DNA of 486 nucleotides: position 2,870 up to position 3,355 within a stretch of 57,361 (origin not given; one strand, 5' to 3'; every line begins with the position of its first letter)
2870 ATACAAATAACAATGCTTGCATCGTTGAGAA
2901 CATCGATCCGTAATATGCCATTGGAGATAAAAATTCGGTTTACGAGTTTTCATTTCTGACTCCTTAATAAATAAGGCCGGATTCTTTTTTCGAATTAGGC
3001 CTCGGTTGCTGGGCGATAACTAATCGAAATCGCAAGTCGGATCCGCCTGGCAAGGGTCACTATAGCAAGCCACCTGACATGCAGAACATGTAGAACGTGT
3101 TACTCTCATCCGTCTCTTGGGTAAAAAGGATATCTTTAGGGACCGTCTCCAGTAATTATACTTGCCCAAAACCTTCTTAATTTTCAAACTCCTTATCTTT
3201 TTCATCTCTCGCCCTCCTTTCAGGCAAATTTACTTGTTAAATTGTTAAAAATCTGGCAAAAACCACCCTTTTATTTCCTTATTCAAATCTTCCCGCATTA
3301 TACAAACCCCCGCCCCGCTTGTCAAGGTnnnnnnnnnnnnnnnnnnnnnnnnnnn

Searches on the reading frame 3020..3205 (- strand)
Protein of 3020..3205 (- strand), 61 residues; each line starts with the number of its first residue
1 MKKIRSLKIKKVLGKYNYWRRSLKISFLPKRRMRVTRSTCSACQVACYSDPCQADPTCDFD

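Call 8: search_protein_families(library=ncbifam, proteins=[window:3020-3205:-], max_evalue=0.01)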
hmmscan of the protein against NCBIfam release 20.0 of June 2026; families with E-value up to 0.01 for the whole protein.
window:3020-3205:- (61 aa): 0 families

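Call 9: search_protein_families(library=pfam, proteins=[window:3020-3205:-], max_evalue=0.01)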
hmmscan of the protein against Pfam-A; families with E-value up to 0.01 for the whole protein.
window:3020-3205:- (61 aa): 0 families

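Call 27: list_cluster_members(proteins=[P0001, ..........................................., window:3020-3205:-, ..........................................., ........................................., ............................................])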
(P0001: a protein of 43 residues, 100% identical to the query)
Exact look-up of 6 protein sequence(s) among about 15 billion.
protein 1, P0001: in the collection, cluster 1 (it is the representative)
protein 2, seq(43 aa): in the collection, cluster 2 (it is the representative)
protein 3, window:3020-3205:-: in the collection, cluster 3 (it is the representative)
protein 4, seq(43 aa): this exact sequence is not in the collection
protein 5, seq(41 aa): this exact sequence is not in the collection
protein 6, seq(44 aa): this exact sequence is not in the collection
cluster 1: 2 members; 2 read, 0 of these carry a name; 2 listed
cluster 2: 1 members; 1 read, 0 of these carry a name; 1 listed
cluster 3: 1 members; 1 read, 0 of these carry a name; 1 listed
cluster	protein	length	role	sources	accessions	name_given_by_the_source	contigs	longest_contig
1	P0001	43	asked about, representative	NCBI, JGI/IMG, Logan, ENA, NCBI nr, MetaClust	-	-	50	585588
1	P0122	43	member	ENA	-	-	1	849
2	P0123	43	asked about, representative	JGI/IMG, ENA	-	-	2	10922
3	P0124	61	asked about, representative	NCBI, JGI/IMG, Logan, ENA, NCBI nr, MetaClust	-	-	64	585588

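Call 60: search_protein_families(library=ncbifam, proteins=[window:3020-3205:-], max_evalue=10)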
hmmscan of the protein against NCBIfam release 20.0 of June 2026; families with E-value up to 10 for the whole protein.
window:3020-3205:- (61 aa): 0 families
